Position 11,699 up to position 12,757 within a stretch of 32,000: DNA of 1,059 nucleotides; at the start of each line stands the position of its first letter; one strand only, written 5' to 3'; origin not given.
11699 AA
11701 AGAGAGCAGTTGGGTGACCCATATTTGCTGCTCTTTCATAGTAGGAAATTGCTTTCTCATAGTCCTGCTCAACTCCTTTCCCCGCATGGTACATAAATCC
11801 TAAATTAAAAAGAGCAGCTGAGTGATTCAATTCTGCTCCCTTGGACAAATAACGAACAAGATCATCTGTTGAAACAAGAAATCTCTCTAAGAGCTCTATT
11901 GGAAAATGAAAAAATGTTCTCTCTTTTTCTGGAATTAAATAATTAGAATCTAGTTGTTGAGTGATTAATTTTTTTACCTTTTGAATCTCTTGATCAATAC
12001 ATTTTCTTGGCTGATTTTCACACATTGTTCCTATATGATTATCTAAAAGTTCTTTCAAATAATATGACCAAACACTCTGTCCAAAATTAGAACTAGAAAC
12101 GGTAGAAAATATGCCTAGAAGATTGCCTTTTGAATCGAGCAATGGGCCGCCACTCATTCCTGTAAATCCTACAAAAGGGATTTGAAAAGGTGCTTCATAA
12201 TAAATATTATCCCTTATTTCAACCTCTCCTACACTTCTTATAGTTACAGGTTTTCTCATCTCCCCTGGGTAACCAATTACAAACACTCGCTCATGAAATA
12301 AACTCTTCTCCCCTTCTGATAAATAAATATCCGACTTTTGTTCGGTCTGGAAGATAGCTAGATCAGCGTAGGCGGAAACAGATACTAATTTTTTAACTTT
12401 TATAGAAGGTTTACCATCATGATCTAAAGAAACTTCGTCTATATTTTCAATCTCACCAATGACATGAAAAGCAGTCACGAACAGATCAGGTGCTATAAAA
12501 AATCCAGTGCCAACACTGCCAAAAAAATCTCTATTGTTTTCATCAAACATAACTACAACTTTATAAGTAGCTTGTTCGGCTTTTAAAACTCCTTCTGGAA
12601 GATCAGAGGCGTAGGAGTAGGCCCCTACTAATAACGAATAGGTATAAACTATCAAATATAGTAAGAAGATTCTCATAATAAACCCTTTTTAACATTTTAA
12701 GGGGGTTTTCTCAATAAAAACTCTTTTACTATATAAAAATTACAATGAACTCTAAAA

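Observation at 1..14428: Tandem array of at least nine secreted trypsin-like protease / Sel1-repeat fusion paralogs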

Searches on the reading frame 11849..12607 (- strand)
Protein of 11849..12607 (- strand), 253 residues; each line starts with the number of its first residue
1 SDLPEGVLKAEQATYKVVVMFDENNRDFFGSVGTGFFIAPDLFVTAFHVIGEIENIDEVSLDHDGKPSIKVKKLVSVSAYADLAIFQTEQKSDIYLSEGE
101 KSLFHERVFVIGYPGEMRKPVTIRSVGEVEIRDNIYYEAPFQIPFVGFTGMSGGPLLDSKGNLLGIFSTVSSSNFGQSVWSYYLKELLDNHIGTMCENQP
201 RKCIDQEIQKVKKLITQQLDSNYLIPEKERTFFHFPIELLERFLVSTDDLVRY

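Call 47: search_protein_representatives(protein=window:11849-12607:-)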
Query: 253 residues. Proteins with E-value up to 0.001 (for the whole library): 2144; up to 1e-10: 184; up to 1e-30: 11. The best 150 are listed.
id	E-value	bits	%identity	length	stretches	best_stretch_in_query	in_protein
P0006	5.0e-101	354.0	73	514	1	1-253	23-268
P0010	3.6e-49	184.1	45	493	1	3-252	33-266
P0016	1.2e-43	166.1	45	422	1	3-249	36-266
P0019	2.1e-41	158.7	43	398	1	2-252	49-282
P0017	4.3e-41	157.7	42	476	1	2-238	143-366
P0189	1.3e-37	146.3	34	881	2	32-215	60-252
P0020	2.1e-35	139.0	41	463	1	32-244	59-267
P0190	1.7e-33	132.8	28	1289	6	33-184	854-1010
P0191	3.8e-32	128.4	29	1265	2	30-213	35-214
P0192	4.1e-32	128.3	37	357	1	32-245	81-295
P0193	2.7e-31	125.6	33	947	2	33-219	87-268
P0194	1.2e-29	120.1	36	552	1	31-243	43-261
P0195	3.2e-27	112.2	42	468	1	30-218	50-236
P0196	8.9e-27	110.8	34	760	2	33-217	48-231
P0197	7.5e-25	104.5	34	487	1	11-240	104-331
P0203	4.1e-20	88.9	37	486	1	31-217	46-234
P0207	1.3e-19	87.3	36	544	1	30-216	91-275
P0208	1.5e-19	87.1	36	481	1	25-216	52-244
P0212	3.0e-19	86.1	36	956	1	8-215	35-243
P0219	6.8e-18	81.7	33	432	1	32-214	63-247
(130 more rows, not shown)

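Call 55: list_cluster_members(proteins=[P0189, P0191, P0193, P0194, P0196, P0203, P0207, P0208, P0212, P0219])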
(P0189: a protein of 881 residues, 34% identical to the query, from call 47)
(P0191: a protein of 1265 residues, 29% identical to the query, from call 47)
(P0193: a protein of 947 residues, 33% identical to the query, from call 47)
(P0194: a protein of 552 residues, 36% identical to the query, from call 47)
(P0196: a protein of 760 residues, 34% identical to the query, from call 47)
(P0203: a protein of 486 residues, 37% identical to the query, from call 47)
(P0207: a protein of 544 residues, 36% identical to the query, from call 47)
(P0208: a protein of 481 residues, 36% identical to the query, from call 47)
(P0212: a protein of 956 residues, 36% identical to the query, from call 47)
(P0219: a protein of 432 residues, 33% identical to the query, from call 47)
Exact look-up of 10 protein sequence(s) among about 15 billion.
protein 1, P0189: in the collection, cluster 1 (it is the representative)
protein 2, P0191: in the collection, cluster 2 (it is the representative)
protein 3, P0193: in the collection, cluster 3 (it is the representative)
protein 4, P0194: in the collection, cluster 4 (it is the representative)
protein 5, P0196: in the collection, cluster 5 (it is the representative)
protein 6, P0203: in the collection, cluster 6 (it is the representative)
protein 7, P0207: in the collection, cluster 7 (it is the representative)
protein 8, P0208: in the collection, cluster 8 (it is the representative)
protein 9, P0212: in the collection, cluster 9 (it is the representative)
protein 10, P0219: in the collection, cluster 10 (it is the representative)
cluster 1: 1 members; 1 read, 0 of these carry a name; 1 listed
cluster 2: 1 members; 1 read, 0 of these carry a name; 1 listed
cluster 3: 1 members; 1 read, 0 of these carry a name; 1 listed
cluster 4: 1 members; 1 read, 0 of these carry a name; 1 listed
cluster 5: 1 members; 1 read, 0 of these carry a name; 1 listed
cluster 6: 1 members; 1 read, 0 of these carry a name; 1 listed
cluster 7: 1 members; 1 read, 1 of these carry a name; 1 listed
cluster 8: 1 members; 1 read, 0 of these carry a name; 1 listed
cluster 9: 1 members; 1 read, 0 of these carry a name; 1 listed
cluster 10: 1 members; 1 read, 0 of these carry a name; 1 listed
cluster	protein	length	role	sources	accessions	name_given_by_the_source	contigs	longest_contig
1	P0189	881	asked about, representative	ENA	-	-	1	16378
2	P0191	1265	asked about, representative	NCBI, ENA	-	-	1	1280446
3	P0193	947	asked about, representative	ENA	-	-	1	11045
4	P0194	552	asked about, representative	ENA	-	-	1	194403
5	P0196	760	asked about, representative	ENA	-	-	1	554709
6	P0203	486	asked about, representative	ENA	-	-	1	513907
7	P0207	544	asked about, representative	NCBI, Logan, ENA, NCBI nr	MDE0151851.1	MAG: bifunctional trypsin-like peptidase domain-containing/SEL1-like repeat protein ... | bifunctional trypsin-like peptidase domain-containing/SEL1-like repeat protein ...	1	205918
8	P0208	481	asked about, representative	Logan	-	-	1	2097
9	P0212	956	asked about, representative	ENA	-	-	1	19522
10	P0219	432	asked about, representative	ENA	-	-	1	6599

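Call 56: find_encoding_contigs(protein=P0191, flank=10000, max_places=2)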
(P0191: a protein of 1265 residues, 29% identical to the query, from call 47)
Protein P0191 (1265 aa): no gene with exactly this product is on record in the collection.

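Call 57: search_protein_families(library=pfam, proteins=[P0191, P0189, P0190, P0193, P0196], max_evalue=0.00001)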
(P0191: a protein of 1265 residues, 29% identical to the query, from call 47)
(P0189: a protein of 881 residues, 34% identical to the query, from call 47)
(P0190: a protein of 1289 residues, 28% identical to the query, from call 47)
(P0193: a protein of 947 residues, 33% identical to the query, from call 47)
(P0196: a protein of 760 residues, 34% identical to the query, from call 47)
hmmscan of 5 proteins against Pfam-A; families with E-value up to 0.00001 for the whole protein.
P0191 (1265 aa): 3 families
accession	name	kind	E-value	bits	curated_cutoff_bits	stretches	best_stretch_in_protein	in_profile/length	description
PF08238.18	Sel1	-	2.1e-105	341.9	30.7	2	1128-1164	1-36/36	Sel1 repeat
PF23310.1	TPR_27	-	1.9e-40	137.4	27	0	1120-1175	20-71/110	Plant tetratrico peptide repeats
PF13365.12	Trypsin_2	-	2.8e-10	41.5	27.6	0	38-171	1-144/144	Trypsin-like peptidase domain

P0189 (881 aa): 5 families
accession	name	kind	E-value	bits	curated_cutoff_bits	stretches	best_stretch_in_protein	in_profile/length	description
PF08238.18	Sel1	-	1.8e-77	253.4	30.7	6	258-293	2-36/36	Sel1 repeat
PF13365.12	Trypsin_2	-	2.1e-28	100.3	27.6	2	483-618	1-144/144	Trypsin-like peptidase domain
PF00089.32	Trypsin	-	4.2e-12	46.8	20.6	0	61-127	27-100/220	Trypsin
PF23310.1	TPR_27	-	1.3e-06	28.4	27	0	385-419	44-78/110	Plant tetratrico peptide repeats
PF18433.6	DUF5610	-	8.4e-06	26.7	26.4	0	702-740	69-107/117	Domain of unknown function (DUF5610)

P0190 (1289 aa): 0 families

P0193 (947 aa): 18 families
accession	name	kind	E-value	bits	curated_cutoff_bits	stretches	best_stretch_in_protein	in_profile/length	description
PF00515.34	TPR_1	-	1e-27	95.2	27.8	0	464-491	3-30/34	Tetratricopeptide repeat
PF08238.18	Sel1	-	1.9e-27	95.1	30.7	1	790-819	3-36/36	Sel1 repeat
PF13181.12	TPR_8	-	3.2e-27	92.8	25.7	0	791-816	4-29/34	Tetratricopeptide repeat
PF07719.23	TPR_2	-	4.1e-27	92.4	27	0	790-816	3-29/34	Tetratricopeptide repeat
PF13365.12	Trypsin_2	-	1.6e-25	90.9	27.6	2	573-704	1-144/144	Trypsin-like peptidase domain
PF13424.12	TPR_12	-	2.4e-20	72.9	30.1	0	465-522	6-73/77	Tetratricopeptide repeat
PF13176.12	TPR_7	-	1.2e-18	65.9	27.9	0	499-527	4-34/36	Tetratricopeptide repeat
PF13432.12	TPR_16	-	2.8e-17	63.3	32.7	0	467-526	2-63/65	Tetratricopeptide repeat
PF14559.12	TPR_19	-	6.5e-17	62.1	25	0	476-527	5-58/68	Tetratricopeptide repeat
PF13428.12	TPR_14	-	7.1e-16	57.6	23.5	0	495-526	2-35/44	Tetratricopeptide repeat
PF12895.13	ANAPC3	-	1.4e-15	57.7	27.2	1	447-519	6-81/82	Anaphase-promoting complex, cyclosome, subunit 3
PF24762.1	TPR_IF140-IFT172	-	8.4e-13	48.2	26.8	0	244-302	199-257/486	IF140/IFT172 TPR domain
PF13374.12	TPR_10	-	3.1e-12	46.5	27.5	0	825-847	7-29/42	Tetratricopeptide repeat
PF13431.12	TPR_17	-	2.7e-11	43.3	24.4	0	485-514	2-33/34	Tetratricopeptide repeat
PF10602.15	RPN7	-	1.9e-07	31.4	29.6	0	781-816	29-64/174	26S proteasome subunit RPN7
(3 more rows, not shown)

P0196 (760 aa): 5 families
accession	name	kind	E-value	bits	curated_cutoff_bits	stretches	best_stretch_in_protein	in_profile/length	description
PF08238.18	Sel1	-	8.8e-51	169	30.7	4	308-341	3-36/36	Sel1 repeat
PF13365.12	Trypsin_2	-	2.8e-24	86.9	27.6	2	446-579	1-144/144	Trypsin-like peptidase domain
PF00949.27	Peptidase_S7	-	7.7e-10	39.2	20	0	557-583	90-116/131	Peptidase S7, Flavivirus NS3 serine protease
PF00089.32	Trypsin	-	1.1e-09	38.8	20.6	0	28-187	7-198/220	Trypsin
PF10459.15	Peptidase_S46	-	7.7e-06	25.3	22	0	557-582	627-652/698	Peptidase S46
